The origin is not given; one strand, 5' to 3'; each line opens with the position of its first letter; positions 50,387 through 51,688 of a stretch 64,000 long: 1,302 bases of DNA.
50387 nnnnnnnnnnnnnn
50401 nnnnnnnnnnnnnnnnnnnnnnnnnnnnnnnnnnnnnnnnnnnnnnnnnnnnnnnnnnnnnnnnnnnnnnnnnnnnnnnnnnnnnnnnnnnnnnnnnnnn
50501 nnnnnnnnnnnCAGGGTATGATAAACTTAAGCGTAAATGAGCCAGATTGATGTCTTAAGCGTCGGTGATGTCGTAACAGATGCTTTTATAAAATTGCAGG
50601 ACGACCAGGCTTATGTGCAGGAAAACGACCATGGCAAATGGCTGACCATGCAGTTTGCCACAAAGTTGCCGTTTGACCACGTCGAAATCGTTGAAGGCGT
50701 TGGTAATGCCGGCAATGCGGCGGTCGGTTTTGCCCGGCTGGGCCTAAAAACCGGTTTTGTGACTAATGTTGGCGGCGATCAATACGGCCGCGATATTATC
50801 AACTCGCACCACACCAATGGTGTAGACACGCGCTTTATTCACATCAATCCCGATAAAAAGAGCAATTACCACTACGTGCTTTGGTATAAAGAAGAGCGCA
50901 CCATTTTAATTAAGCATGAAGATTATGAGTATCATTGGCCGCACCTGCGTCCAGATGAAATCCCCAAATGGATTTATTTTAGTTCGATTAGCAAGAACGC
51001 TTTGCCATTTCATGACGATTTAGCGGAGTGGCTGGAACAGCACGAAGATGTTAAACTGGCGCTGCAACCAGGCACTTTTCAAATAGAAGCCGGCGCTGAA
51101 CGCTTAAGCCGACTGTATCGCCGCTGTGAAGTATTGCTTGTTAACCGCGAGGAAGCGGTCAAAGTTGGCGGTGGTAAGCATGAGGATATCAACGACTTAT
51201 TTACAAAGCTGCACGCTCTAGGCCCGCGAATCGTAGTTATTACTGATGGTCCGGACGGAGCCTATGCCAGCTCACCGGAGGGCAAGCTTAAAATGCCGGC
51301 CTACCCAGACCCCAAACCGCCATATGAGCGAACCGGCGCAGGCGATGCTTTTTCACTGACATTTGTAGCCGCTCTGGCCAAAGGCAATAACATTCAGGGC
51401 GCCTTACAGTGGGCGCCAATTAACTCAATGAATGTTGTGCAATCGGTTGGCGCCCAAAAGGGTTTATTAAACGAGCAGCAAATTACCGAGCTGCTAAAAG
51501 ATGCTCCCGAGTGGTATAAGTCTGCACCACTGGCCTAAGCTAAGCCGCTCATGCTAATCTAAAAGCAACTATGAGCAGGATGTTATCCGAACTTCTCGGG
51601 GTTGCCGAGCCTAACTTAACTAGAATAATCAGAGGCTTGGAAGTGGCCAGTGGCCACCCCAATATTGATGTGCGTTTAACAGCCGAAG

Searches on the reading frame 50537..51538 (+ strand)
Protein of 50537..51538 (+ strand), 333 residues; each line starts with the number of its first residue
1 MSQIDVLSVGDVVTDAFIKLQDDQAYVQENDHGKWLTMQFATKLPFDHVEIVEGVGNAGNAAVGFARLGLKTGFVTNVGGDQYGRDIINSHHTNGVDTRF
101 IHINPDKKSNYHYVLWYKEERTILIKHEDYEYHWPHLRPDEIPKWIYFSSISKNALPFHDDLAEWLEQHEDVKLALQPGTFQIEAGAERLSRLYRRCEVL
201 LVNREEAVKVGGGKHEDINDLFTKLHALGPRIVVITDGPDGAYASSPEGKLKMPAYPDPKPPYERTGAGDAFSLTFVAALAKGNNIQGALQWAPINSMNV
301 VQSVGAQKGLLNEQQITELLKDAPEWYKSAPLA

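Call 7: search_protein_families(library=pfam, proteins=[window:50537-51538:+], max_evalue=0.01)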
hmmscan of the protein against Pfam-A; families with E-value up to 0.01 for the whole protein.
window:50537-51538:+ (333 aa): 2 families
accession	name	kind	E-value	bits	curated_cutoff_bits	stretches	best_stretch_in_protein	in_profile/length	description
PF00294.29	PfkB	-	1.4e-34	120.3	25.8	1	56-309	37-298/302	pfkB family carbohydrate kinase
PF08543.17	Phos_pyr_kin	-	0.00095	19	27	1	191-293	114-224/246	Phosphomethylpyrimidine kinase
